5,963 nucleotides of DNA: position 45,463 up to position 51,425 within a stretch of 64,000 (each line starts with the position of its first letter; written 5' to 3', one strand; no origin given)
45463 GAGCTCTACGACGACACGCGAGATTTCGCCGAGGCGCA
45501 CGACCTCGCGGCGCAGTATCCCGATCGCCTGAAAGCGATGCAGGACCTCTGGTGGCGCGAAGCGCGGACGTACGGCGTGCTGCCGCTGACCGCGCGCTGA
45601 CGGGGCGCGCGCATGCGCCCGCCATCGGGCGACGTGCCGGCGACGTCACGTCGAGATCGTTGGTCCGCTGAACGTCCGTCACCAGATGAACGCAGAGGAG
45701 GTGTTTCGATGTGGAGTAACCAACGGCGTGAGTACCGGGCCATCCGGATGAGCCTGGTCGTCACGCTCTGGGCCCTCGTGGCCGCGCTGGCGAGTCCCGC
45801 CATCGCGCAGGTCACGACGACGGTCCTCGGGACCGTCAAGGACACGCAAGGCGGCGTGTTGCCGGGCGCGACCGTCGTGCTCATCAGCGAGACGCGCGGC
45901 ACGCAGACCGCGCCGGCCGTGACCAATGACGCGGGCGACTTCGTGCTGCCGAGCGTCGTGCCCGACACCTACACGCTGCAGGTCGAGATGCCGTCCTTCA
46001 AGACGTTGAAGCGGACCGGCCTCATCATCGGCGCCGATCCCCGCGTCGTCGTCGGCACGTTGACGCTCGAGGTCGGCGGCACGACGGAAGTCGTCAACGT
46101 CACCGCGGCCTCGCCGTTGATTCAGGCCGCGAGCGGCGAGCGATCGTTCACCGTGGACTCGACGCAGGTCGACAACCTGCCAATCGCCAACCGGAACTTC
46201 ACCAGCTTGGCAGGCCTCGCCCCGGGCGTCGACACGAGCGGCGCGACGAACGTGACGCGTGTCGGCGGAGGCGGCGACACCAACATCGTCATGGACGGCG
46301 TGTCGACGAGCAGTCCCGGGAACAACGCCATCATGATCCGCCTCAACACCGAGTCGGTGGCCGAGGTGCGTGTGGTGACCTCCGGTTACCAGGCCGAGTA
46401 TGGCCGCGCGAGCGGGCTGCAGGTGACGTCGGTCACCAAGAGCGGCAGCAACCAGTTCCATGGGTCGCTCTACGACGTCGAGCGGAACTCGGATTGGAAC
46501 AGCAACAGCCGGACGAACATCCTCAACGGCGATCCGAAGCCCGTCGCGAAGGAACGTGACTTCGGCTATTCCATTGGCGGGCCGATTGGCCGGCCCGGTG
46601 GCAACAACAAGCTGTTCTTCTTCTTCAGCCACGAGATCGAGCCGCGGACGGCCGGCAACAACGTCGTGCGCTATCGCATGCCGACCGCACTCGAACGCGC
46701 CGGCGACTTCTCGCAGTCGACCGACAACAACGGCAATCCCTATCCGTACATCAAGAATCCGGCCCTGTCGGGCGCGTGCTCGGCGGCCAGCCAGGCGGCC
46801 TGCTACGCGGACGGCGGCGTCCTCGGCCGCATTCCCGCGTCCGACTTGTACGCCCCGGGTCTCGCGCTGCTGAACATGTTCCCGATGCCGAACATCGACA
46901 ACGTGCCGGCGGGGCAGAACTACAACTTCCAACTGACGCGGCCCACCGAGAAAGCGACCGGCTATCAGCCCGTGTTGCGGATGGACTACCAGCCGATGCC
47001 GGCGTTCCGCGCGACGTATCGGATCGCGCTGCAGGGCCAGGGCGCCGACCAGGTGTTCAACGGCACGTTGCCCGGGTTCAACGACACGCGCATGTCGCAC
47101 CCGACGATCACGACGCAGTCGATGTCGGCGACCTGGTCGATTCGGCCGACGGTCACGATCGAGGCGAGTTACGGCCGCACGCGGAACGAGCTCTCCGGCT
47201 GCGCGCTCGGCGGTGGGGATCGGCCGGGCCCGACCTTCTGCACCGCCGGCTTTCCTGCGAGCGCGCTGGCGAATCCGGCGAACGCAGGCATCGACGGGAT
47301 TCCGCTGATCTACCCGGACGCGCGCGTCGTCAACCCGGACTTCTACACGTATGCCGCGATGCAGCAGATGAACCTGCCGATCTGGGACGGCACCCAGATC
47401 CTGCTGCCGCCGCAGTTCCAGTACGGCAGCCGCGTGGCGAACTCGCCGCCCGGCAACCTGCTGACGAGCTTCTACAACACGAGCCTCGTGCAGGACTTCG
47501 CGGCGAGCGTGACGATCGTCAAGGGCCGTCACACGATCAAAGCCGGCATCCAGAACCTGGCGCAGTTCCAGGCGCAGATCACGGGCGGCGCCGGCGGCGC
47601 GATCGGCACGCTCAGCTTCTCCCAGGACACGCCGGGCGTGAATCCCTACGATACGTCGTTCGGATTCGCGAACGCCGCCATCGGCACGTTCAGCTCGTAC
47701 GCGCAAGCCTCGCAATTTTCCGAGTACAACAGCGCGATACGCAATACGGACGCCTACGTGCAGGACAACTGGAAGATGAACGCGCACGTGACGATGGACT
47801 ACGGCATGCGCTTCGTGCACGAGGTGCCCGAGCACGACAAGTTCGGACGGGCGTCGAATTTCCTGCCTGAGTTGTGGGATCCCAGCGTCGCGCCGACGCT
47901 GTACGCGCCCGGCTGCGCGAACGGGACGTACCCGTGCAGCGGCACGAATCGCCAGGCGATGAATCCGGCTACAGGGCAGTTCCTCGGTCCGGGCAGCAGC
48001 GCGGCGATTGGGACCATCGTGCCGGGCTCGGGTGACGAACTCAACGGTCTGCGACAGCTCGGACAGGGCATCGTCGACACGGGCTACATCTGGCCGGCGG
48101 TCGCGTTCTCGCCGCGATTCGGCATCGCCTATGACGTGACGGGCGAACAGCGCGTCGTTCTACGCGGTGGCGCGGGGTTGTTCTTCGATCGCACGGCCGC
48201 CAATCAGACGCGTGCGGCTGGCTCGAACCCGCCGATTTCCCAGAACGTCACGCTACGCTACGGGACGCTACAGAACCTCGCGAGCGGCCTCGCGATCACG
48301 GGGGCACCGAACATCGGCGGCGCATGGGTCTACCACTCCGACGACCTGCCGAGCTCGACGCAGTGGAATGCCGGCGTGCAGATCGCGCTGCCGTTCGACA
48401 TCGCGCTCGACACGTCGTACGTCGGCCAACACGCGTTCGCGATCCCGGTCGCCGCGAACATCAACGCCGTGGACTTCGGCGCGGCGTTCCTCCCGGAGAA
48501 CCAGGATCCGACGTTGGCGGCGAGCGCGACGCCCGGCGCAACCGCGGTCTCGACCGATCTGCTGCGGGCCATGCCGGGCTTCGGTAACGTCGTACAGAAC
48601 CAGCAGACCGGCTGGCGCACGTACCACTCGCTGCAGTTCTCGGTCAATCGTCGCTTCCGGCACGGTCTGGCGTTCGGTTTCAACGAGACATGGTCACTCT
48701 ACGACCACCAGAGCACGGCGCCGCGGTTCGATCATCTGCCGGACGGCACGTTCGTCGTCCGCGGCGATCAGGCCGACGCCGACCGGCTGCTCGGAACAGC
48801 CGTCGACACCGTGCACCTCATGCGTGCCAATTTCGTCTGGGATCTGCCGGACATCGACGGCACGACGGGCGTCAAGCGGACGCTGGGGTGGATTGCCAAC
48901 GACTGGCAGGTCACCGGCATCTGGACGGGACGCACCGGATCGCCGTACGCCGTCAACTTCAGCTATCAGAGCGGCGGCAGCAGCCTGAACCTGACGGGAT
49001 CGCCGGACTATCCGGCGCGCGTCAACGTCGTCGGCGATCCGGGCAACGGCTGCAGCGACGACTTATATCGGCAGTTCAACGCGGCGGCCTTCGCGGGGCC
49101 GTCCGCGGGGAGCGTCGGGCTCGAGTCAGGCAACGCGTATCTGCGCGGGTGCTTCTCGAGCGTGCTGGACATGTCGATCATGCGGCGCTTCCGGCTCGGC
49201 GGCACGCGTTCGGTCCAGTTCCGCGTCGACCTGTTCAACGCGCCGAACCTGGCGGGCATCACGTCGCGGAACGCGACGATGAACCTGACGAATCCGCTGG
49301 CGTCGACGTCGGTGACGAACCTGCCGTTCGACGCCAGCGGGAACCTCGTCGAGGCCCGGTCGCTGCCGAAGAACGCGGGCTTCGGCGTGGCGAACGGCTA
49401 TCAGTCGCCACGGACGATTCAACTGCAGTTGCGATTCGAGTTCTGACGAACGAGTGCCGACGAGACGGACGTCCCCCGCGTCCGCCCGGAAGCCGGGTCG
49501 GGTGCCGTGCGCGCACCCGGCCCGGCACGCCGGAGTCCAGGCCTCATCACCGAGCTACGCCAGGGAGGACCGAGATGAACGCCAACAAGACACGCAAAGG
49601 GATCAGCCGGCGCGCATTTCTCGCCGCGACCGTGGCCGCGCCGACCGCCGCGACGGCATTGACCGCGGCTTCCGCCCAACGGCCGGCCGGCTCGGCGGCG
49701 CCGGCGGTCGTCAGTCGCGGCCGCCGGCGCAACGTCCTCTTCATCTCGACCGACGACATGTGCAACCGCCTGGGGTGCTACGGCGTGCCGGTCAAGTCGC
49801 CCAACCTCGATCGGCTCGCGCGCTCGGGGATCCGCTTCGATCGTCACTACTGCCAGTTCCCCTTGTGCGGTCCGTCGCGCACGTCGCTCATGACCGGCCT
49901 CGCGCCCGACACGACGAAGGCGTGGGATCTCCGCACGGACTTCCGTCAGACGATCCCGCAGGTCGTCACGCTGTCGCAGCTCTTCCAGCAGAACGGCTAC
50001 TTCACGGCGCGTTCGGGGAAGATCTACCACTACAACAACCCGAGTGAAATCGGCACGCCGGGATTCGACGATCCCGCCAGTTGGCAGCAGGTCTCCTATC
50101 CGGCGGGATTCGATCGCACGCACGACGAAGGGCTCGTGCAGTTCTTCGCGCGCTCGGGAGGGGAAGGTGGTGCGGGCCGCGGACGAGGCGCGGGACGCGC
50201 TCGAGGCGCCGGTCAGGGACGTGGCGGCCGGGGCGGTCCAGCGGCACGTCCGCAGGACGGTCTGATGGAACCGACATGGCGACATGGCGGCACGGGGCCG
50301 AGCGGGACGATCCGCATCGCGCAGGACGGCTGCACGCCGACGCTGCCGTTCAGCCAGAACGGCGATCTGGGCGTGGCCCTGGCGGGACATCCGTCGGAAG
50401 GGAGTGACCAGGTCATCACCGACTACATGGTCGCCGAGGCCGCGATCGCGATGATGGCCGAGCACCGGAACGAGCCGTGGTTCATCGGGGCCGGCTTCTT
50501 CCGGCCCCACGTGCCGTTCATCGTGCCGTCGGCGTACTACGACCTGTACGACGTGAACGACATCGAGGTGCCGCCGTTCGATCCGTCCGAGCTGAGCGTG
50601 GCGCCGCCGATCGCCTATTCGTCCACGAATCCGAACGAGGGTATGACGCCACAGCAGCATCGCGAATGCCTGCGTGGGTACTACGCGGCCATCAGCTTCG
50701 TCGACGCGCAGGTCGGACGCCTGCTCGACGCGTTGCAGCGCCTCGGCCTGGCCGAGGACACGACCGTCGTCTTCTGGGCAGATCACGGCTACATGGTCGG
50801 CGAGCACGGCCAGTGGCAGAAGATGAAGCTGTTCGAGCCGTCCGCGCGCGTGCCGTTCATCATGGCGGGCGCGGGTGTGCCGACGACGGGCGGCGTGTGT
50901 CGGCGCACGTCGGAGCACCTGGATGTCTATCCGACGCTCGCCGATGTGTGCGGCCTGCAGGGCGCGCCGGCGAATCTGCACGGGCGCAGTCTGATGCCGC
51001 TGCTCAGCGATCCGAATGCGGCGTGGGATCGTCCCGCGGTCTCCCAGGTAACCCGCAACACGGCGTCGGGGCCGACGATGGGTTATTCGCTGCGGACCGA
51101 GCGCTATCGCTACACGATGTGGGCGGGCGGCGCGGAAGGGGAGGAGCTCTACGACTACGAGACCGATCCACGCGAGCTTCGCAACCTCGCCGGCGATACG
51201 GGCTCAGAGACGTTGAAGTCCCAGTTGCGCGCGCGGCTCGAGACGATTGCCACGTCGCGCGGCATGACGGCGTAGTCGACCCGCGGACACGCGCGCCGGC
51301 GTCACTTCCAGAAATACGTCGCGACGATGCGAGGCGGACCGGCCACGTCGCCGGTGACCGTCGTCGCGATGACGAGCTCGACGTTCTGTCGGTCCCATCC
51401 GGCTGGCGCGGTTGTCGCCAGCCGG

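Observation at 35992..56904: Sulfatase-rich island (5 sulfatases, anSME, TonB receptor, 3 regulators) with no glycoside hydrolase, lyase or SusD partner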

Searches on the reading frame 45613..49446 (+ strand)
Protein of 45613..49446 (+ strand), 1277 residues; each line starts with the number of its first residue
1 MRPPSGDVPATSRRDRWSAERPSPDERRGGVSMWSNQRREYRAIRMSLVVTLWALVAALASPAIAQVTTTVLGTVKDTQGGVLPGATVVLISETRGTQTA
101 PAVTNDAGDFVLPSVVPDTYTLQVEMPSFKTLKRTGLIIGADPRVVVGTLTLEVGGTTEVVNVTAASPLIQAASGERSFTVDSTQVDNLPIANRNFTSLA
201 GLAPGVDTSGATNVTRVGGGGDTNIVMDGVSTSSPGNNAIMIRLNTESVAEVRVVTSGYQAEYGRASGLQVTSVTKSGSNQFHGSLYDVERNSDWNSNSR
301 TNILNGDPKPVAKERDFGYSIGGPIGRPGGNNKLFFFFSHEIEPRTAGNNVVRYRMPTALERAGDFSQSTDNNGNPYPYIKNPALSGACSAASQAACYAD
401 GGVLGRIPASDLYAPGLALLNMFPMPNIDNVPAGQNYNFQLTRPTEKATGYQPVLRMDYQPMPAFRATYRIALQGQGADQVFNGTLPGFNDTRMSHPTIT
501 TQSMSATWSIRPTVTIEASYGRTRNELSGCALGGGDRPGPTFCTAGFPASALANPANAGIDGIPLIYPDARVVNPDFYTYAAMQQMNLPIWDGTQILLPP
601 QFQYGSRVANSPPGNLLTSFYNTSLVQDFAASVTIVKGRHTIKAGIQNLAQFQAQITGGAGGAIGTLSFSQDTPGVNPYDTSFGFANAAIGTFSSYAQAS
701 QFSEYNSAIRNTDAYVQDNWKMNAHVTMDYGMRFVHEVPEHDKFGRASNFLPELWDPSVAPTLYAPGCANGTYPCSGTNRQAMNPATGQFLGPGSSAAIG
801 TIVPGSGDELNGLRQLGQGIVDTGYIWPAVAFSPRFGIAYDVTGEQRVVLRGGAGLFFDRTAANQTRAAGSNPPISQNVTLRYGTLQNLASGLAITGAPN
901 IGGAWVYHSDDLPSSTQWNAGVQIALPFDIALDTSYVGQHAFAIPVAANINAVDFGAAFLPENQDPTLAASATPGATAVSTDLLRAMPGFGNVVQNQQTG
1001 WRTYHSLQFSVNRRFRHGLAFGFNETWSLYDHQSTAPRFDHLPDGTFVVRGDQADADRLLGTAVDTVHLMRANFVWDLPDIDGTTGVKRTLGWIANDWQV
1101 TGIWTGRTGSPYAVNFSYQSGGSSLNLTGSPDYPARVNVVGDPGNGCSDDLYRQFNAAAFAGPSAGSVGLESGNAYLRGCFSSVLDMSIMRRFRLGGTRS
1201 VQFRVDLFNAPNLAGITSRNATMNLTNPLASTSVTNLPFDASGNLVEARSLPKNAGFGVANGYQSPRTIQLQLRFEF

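Call 4: search_protein_families(library=pfam, proteins=[window:45613-49446:+], max_evalue=0.01)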
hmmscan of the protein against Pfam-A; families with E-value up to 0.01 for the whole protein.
window:45613-49446:+ (1277 aa): 4 families
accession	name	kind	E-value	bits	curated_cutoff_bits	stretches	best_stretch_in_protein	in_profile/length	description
PF25183.1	OMP_b-brl_4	-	1.7e-125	420.8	30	1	274-1270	1-838/838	Outer membrane beta barrel domain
PF13620.12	CarboxypepD_reg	-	1.1e-13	51.8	32.3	1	70-152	1-81/82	Carboxypeptidase regulatory-like domain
PF13715.12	CarbopepD_reg_2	-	1.1e-06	29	32.2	1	73-134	3-60/88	CarboxypepD_reg-like domain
PF02369.22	Big_1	-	0.0085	16.6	34.9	0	66-110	16-62/93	Bacterial Ig-like domain (group 1)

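Call 19: find_related_loci(query=window:45613-49446:+, collection=genome_contigs, flank=10000)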
Query window:45613-49446:+ (1277 aa) in genome_contigs; peptide patterns used: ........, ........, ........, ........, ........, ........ (x = any residue, [..] = any of these).
314 stretches matched a pattern; 35 encode a relative of the query (tblastn E <= 1e-3); 35 distinct loci.
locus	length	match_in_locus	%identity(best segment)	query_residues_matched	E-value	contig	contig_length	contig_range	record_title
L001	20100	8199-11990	90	1-1277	0e+0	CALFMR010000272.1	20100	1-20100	MAG TPA_asm: uncultured Acidobacteria bacterium isolate ERR1654120_bin.28_CONCOCT_v1.1_MAG genome assembly, contig: ERZ1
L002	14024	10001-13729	74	37-1277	0e+0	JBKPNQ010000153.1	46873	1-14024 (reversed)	MAG: Acidobacteriota bacterium isolate GS_HAYS_MAG_00036 GS_HAYS_000003694764, whole genome shotgun sequence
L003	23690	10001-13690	53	45-1272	0e+0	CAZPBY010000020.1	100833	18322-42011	MAG TPA_asm: uncultured Solibacteraceae bacterium isolate binchicken_co185_13 genome assembly, contig: NODE_267_length_1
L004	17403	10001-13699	53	35-1277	0e+0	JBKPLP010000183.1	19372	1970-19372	MAG: Acidobacteriota bacterium isolate GS_HAYS_MAG_00089 GS_HAYS_000003529990, whole genome shotgun sequence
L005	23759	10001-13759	51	38-1277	0e+0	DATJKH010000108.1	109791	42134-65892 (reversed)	MAG TPA_asm: Vicinamibacterales bacterium isolate SMAG_U15588 k141_2710434, whole genome shotgun sequence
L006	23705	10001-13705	50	38-1277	0e+0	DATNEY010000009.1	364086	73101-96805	MAG TPA_asm: Vicinamibacterales bacterium isolate SMAG_U11280 k141_3984244, whole genome shotgun sequence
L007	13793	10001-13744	46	15-1277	0e+0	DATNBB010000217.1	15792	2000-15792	MAG TPA_asm: Candidatus Binatia bacterium isolate SMAG_U11177 k141_159722, whole genome shotgun sequence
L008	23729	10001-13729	46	45-1277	0e+0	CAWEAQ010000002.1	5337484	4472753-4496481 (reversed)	MAG: uncultured Solibacteraceae bacterium isolate MFD01476.bin.1.22 genome assembly, contig: contig_17150, whole genome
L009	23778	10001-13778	47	21-1277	0e+0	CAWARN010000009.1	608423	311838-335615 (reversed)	MAG: uncultured Acidobacteriota bacterium isolate MFD02979.bin.3.8 genome assembly, contig: contig_117250, whole genome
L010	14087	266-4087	45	34-1277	0e+0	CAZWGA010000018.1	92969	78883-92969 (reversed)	MAG TPA_asm: uncultured Solibacteraceae bacterium isolate SRP273308_co1_25 genome assembly, contig: NODE_252_length_9296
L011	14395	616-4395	49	8-1277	0e+0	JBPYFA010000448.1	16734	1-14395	MAG: Vicinamibacterales bacterium isolate Bin.028.fastaField_pasture_P2 k127_587179, whole genome shotgun sequence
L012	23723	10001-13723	43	43-1277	0e+0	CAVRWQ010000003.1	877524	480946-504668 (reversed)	MAG: uncultured Acidobacteriota bacterium isolate MFD06229.bin.2.89 genome assembly, contig: contig_20697, whole genome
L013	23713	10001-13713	46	44-1277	0e+0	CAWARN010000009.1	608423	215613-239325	MAG: uncultured Acidobacteriota bacterium isolate MFD02979.bin.3.8 genome assembly, contig: contig_117250, whole genome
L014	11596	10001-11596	56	66-600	0e+0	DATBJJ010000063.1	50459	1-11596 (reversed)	MAG TPA_asm: Vicinamibacterales bacterium isolate SMAG_U3917 k141_3871295, whole genome shotgun sequence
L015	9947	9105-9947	61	38-319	3e-94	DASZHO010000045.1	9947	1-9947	MAG TPA_asm: Vicinamibacterales bacterium isolate SMAG_U6578 k141_1788146, whole genome shotgun sequence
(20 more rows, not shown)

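Call 25: search_protein_families(library=pfam, proteins=[L002:3741-5162:-, L002:2930-3763:-, L002:2430-2918:-, L002:605-2407:+, L001:2473-3186:+], max_evalue=0.01)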
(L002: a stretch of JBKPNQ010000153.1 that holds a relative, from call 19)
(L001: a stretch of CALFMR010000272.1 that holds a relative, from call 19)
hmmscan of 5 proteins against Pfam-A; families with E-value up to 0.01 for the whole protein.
L002:3741-5162:- (473 aa): 2 families
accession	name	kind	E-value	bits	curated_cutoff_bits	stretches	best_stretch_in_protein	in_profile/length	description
PF13336.12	AcetylCoA_hyd_C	-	1.5e-60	204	23.7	1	306-461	1-154/154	Acetyl-CoA hydrolase/transferase C-terminal domain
PF02550.21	AcetylCoA_hydro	-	2.8e-19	70.4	24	1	41-216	10-195/198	Acetyl-CoA hydrolase/transferase N-terminal domain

L002:2930-3763:- (277 aa): 2 families
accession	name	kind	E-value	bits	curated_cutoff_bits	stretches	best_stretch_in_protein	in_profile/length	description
PF00378.25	ECH_1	-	6.8e-50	170.2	27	1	27-275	2-250/251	Enoyl-CoA hydratase/isomerase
PF16113.10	ECH_2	-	1.3e-29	104.2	27.2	1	32-216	2-189/335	Enoyl-CoA hydratase/isomerase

L002:2430-2918:- (162 aa): 4 families
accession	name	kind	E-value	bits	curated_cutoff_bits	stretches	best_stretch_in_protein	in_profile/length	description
PF07883.17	Cupin_2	-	4.5e-12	45.9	27.2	1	87-155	3-69/70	Cupin domain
PF02311.25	AraC_binding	-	6.6e-05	23.1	21.1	1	99-160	18-79/135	AraC-like ligand binding domain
PF01050.24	MannoseP_isomer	-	0.00012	22.7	23.6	1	101-158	42-103/116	Mannose-6-phosphate isomerase C-terminal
PF06249.18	EutQ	-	0.0012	19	21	1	100-138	91-129/152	Ethanolamine utilisation protein EutQ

L002:605-2407:+ (600 aa): 4 families
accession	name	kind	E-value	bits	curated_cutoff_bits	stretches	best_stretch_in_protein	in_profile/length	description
PF13637.12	Ank_4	-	1.9e-09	38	22.7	0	478-504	6-32/50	Ankyrin repeats (many copies)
PF00023.36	Ank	-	4.3e-07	30.3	21.1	0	477-497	10-30/33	Ankyrin repeat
PF12796.13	Ank_2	-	4.5e-07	30.8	27.3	1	472-534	32-90/90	Ankyrin repeats (3 copies)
PF13606.12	Ank_3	-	1.2e-06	28.8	22.3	0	473-497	6-30/30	Ankyrin repeat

L001:2473-3186:+ (238 aa): 0 families

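Call 46: search_solved_structures(query=window:45613-49446:+, max_evalue=0.001)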
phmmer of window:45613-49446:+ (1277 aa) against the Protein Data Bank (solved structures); distinct sequences matched with E-value up to 0.001: 0.

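Call 48: search_protein_families(library=ncbifam, proteins=[window:45613-49446:+], max_evalue=0.001)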
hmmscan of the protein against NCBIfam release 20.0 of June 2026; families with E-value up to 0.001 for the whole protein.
window:45613-49446:+ (1277 aa): 1 family
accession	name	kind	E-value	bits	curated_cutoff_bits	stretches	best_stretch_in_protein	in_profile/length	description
NF041535.1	TonB_rec_PqqU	equivalog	5.9e-05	21.6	1200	0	223-280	77-134/676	TonB-dependent receptor PqqU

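Call 81: search_protein_families(library=pfam, proteins=[L001:980-2461:-, L001:1-948:-], max_evalue=0.001)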
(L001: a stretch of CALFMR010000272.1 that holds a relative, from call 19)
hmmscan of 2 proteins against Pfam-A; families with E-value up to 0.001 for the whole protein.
L001:980-2461:- (493 aa): 1 family
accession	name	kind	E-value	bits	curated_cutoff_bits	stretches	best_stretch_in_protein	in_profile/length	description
PF00486.34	Trans_reg_C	-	1.1e-13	51.5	26.2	1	115-188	3-77/77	Transcriptional regulatory protein, C terminal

L001:1-948:- (316 aa): 0 families

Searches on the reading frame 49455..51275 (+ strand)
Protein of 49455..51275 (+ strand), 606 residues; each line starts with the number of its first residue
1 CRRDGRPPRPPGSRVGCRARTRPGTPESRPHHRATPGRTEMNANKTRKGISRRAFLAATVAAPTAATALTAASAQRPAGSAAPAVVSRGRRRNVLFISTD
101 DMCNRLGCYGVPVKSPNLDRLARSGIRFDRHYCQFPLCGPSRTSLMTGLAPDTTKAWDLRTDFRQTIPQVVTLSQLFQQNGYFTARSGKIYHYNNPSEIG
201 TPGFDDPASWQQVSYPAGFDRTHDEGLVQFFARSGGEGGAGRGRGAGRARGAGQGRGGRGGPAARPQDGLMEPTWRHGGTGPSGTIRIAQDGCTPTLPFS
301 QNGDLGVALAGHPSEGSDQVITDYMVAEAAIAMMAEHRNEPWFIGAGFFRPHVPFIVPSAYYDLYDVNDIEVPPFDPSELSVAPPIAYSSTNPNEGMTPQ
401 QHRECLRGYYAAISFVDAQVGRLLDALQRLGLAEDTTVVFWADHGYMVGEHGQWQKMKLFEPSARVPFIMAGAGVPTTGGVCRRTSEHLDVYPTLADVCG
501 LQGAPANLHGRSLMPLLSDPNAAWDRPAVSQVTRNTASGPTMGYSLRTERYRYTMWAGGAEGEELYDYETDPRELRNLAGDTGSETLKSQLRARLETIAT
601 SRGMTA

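Call 4: search_protein_families(library=pfam, proteins=[window:49455-51275:+], max_evalue=0.01)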
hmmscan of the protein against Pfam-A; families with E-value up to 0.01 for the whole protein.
window:49455-51275:+ (606 aa): 5 families
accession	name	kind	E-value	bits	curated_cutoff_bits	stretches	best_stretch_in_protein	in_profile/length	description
PF00884.28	Sulfatase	-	2.8e-39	135.7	25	1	92-500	1-300/301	Sulfatase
PF16347.10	SGSH_C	-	3.9e-19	69.8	29.3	1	449-598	1-151/154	N-sulphoglucosamine sulphohydrolase, C-terminal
PF01663.27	Phosphodiest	-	6.3e-09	36.3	23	1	410-447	185-222/342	Type I phosphodiesterase / nucleotide pyrophosphatase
PF01676.23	Metalloenzyme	-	0.0063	16.5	24.3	0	402-496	162-245/252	Metalloenzyme superfamily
PF02995.22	DUF229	-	0.0083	15.3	25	0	409-454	306-351/496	Protein of unknown function (DUF229)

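Call 13: search_protein_families(library=ncbifam, proteins=[window:49575-51275:+], max_evalue=0.001)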
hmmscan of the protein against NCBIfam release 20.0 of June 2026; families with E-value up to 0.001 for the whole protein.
window:49575-51275:+ (566 aa): 7 families
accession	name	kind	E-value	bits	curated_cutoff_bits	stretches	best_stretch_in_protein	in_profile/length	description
TIGR03417.1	chol_sulfatase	equivalog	8.4e-69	232.7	433.45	2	293-554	176-435/500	choline-sulfatase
NF010322.0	PRK13759.1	equivalog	4.9e-61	206.7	481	2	282-555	182-453/486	arylsulfatase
NF045661.1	HdlasePehA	equivalog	1.3e-40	139.5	900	3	359-489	274-404/506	phosphoric/sulfuric ester hydrolase PehA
NF052527.1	Mn_arylsulf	exception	3.7e-34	118.4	850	2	281-558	179-451/479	manganese-dependent arylsulfatase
NF038075.1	fam_STM4013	hypoth_equivalog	1.5e-05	24.6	250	1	352-428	183-256/261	STM4013/SEN3800 family hydrolase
NF038282.1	LapC_YejM_PbgA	exception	8.1e-05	21.1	825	1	354-455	400-496/584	LPS biosynthesis-modulating metalloenzyme YejM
NF053595.1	LptchSynLtaSGpos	equivalog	0.00011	20.9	970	1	363-465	424-532/626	lipoteichoic acid synthase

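Call 17: search_solved_structures(query=window:49575-51275:+, max_evalue=1e-15)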
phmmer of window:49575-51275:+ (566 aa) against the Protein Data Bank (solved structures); distinct sequences matched with E-value up to 1e-15: 48.
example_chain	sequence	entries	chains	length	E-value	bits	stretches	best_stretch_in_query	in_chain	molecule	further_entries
6hhm_A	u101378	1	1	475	4.9e-72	246.3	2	272-557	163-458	Arylsulfatase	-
6fny_A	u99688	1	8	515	4.9e-51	177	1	297-542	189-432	Choline-sulfatase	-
7pth_A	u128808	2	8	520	4.9e-49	170.4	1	297-542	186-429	Choline sulfatase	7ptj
6g5z_A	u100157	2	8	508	5.1e-49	170.3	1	297-542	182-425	Choline-sulfatase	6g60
5fql_A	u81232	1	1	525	4.1e-48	167.4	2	281-434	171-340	IDURONATE-2-SULFATASE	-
6ioz_A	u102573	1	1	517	4.7e-48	167.1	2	281-434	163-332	Iduronate 2-sulfatase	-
4upi_A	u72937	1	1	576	3.4e-43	151.1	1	281-556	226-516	SULFATASE FAMILY PROTEIN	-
5g2v_A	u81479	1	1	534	7.6e-39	136.7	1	359-551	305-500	N-ACETYLGLUCOSAMINE-6-SULFATASE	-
7p24_AAA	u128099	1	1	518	1.5e-37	132.5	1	362-558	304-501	Mucin-desulfating sulfatase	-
7oz8_AAA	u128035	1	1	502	1.1e-36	129.6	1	283-562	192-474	Choline-sulfatase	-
4upl_A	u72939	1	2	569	8.8e-35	123.3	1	282-481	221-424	SULFATASE FAMILY PROTEIN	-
6hr5_A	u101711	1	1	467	1.7e-34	122.4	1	358-559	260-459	Alpha-L-rhamnosidase/sulfatase (GH78)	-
9ihk_D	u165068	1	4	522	2.4e-33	118.6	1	281-542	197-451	Sulfatase_S1_30A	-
4uph_A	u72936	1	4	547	5.7e-32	114.1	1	273-544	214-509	SULFATASE (SULFURIC ESTER HYDROLASE) PROTEIN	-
7ebp_A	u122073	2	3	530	7.3e-32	113.7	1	366-557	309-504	Sulfatase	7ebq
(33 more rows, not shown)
